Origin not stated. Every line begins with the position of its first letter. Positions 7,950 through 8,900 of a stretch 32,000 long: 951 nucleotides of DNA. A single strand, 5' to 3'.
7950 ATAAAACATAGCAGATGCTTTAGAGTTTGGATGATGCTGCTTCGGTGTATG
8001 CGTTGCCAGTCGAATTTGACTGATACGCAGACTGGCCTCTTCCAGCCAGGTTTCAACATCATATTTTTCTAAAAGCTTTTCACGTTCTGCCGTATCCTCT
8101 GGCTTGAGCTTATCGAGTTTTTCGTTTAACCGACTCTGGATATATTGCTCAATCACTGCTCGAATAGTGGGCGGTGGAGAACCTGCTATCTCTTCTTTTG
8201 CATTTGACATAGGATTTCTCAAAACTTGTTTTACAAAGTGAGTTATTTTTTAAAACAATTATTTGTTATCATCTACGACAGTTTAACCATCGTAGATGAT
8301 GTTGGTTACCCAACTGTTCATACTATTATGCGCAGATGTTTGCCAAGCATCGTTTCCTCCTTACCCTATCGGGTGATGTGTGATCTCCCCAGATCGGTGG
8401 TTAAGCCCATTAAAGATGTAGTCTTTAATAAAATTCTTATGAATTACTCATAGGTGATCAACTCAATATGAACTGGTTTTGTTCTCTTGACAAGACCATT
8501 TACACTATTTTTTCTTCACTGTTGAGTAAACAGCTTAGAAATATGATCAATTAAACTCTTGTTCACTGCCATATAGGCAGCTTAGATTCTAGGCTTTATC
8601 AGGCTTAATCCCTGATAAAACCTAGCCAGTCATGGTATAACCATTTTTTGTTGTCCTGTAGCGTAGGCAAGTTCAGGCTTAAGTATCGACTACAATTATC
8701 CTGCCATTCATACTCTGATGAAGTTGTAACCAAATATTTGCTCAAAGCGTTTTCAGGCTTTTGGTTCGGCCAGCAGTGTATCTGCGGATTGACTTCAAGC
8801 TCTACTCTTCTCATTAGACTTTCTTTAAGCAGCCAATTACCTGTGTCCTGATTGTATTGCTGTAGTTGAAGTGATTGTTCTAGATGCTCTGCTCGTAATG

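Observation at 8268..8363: CreT-like element: perfect SD, mini-ORF with tandem rare AUA codons, then a stem-loop, directly upstream of cas8f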

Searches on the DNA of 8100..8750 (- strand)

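Call 35: search_dna_similar(query=window:8255-8400:-, collection=plasmids, mode=distant, max_evalue=0.001)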
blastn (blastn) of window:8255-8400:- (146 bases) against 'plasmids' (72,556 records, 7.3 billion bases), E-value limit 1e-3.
Records with a match: 2; places in all: 2; records where one place covers at least 80% of the query: 2.
Best place of each record, by identity: 60-80% 2.
By first word of the organism name: Acinetobacter 2.
By predicted mobility (MOB-suite, as given by PLSDB): mobilizable 2.
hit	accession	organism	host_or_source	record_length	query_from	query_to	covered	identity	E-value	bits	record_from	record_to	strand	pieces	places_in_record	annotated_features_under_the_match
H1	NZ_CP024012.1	Acinetobacter sp. LoGeW2-3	white stork,cell culture,pellet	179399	5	143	95%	73.6%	2e-11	76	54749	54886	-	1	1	none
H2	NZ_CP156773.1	Acinetobacter sp. ANC 7970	cattle,whole organism,cattle feces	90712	5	143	95%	72.1%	1e-8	67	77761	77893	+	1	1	none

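Call 37: get_annotated_region(hit=H2, flank=6000)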
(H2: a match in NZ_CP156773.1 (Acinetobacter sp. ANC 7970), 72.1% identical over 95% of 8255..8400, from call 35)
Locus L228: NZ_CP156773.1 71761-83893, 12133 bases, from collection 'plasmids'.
description: Acinetobacter sp. ANC 7970 plasmid pANC7970.1, complete sequence
organism: Acinetobacter sp. ANC 7970 (NCBI taxid 3151497)
taxonomy: Bacteria; Pseudomonadota; Gammaproteobacteria; Moraxellales; Moraxellaceae; Acinetobacter; Acinetobacter sp. ANC 7970
host: -; source: cattle,whole organism,cattle feces; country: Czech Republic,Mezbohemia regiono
typing (MOB-suite, as given by PLSDB): mobilizable; relaxase MOBP
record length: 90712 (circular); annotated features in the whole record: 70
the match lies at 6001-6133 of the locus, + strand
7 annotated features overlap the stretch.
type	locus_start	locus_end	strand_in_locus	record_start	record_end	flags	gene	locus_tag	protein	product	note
CDS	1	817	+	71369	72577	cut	-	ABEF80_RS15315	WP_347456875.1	integrase arm-type DNA-binding domain-containing protein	-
CDS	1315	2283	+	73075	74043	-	cas1f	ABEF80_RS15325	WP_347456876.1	type I-F CRISPR-associated endonuclease Cas1f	GO:0043571 - maintenance of CRISPR repeat elements [Evidence IEA]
CDS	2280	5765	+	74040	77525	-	cas3f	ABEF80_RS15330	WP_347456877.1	type I-F CRISPR-associated helicase Cas3f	GO:0043571 - maintenance of CRISPR repeat elements [Evidence IEA]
CDS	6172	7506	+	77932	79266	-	csy1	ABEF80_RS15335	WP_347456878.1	type I-F CRISPR-associated protein Csy1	GO:0043571 - maintenance of CRISPR repeat elements [Evidence IEA]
CDS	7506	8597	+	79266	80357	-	csy2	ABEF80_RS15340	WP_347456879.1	type I-F CRISPR-associated protein Csy2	GO:0043571 - maintenance of CRISPR repeat elements [Evidence IEA]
CDS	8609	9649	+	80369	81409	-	csy3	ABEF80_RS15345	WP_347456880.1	type I-F CRISPR-associated protein Csy3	GO:0043571 - maintenance of CRISPR repeat elements [Evidence IEA]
CDS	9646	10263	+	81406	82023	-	cas6f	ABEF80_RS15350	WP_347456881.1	type I-F CRISPR-associated endoribonuclease Cas6/Csy4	GO:0043571 - maintenance of CRISPR repeat elements [Evidence IEA]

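Call 39: search_rna_families(source=window, start=8100, end=8750, threshold=evalue, max_evalue=10)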
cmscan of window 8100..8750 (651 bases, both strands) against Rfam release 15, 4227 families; matches with E-value up to 10: 6.
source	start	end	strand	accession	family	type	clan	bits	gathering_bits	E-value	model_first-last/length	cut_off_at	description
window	8561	8588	+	RF01317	CRISPR-DR4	Gene; CRISPR;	CL00014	38.4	35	3.3e-07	1-28/28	no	CRISPR RNA direct repeat element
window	8514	8541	+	RF01317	CRISPR-DR4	Gene; CRISPR;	CL00014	31.2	35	5.5e-05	1-28/28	no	CRISPR RNA direct repeat element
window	8456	8528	-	RF00329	snoZ162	Gene; snRNA; snoRNA; CD-box;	-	22.2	45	0.11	1-88/88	no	Small nucleolar RNA Z162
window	8459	8524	-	RF01170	snoU61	Gene; snRNA; snoRNA; CD-box;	CL00067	16.2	55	1.6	1-84/84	no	Small nucleolar RNA U61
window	8386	8460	+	RF01622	ceN22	Gene; snRNA; snoRNA; CD-box;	-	15.7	45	3.9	1-76/76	no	Nematode snoRNA ceN22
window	8610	8671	-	RF02071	STnc280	Gene; sRNA;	-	15.1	80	9.2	1-83/83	no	Salmonella enterica sRNA STnc280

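Call 60: build_rna_model(alignment_id=A1, structure=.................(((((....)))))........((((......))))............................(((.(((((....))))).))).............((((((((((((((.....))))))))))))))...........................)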
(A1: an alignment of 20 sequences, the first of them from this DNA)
Model R1 built from alignment A1 (20 sequences, 176 columns); structure: as given.
model positions 149; base pairs 31; branch points 3; effective number of sequences 1.61; information 0.59 bits per position. Calibrated on 0.2 Mb of random sequence (short: E-values are rough).
structure used (alignment columns):
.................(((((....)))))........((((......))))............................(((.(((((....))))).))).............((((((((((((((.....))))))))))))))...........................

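Call 61: search_with_rna_model(model_id=R1, sources=[window, L001, L002, L003, L004, L005, L006, L007, L008, L009, L010, L011, L012, L013, L014, L015, L016, L017, L018, L019, L020, L021, L022, L023, L024, L025, L026, L027, L028, L029, L030, L031, L032, L033, L034, L035, L036, L037, L038, L039, L040, L041, L042, L043, L044, L045, L046, L047, L048, L049, L050, L051, L052, L053, L054, L055, L056, L072, L227, L228], max_evalue=1)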
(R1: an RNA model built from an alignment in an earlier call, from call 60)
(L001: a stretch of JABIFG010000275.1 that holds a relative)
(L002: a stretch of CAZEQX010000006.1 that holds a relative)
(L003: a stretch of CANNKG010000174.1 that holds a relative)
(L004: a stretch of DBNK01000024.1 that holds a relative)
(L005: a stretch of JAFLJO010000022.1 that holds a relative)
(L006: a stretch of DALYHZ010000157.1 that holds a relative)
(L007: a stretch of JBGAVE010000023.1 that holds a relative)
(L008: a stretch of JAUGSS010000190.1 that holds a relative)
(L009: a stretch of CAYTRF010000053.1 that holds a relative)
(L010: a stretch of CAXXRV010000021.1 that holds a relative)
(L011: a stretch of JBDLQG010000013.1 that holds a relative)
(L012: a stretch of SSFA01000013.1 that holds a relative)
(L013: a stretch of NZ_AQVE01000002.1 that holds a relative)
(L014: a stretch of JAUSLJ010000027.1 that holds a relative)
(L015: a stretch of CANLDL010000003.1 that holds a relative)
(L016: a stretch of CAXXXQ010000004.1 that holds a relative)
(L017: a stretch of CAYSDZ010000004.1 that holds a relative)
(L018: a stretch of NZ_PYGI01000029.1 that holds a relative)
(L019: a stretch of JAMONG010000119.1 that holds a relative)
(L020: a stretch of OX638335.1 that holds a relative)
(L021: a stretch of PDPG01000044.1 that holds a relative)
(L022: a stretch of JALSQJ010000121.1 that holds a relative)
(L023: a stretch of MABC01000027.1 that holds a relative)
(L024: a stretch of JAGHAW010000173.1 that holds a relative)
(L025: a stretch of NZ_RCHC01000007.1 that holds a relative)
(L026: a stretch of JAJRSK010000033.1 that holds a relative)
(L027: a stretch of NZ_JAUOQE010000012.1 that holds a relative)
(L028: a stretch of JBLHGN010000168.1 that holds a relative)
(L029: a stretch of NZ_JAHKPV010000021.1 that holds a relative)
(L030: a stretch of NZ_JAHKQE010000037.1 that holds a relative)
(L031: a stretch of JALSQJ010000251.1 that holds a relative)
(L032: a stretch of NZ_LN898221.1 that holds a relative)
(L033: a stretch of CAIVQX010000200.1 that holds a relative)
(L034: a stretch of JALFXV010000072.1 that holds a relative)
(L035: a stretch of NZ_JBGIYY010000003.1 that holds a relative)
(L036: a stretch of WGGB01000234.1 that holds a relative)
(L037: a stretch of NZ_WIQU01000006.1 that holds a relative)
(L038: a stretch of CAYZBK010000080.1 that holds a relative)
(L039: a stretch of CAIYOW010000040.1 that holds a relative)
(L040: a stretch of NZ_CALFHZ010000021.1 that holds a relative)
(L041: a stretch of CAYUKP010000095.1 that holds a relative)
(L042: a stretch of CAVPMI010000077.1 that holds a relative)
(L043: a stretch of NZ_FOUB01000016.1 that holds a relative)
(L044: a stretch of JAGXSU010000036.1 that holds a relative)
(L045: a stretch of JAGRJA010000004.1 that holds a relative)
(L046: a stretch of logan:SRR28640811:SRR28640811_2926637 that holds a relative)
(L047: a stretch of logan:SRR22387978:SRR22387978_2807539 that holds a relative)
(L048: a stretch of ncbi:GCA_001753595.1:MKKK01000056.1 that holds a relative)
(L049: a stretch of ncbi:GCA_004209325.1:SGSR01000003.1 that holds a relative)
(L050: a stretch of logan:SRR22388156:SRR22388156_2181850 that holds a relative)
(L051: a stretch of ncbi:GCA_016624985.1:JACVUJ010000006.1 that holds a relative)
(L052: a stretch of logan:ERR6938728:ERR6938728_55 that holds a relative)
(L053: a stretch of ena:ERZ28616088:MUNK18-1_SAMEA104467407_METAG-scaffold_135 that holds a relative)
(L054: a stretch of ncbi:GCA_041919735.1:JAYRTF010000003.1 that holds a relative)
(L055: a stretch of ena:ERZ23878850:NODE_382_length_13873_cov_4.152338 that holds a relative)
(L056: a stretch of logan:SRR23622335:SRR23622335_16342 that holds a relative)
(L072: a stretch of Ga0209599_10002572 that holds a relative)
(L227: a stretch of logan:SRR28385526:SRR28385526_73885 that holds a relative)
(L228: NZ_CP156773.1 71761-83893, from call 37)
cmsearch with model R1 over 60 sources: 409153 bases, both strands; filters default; matches with E-value up to 1: 24.
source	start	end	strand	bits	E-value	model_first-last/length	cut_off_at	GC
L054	1806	1954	+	168.1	1.1e-33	1-149/149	no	0.38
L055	1818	1965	+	163.8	9.4e-33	1-149/149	no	0.36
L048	1810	1959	+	163.1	1.3e-32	1-149/149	no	0.37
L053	1804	1953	+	161.8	2.5e-32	1-149/149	no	0.37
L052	1810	1960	+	160.7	4.3e-32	1-149/149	no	0.38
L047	1809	1958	+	159.8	6.8e-32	1-149/149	no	0.42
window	8255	8404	-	158.2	1.5e-31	1-149/149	no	0.42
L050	564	713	+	156.1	4.4e-31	1-149/149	no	0.43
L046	182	331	+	153.6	1.5e-30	1-149/149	no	0.42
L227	1809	1959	+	147.8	2.6e-29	1-149/149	no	0.39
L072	3443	3593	+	147.2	3.5e-29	1-149/149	no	0.39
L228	5993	6136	+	111.1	2.1e-21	1-149/149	no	0.34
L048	1901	1976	-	29.2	0.00094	1-149/149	no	0.28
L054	1909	1942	-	25.2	0.0067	103-136/149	no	0.29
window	8260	8300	+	24.4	0.01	96-136/149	no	0.32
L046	286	326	-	24.4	0.01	96-136/149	no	0.32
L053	1908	1952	-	24.3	0.011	92-136/149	no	0.24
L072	3548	3592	-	23.6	0.015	92-136/149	no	0.24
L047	1913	1951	-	23.4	0.016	98-136/149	no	0.33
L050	668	701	-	23.4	0.017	103-136/149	no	0.35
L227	1914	1958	-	21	0.054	92-136/149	no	0.24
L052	1915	1953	-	20.7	0.062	98-136/149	no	0.28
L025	1626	1732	+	19.6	0.11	1-149/149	no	0.34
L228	6079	6229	-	17.9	0.25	1-149/149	no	0.32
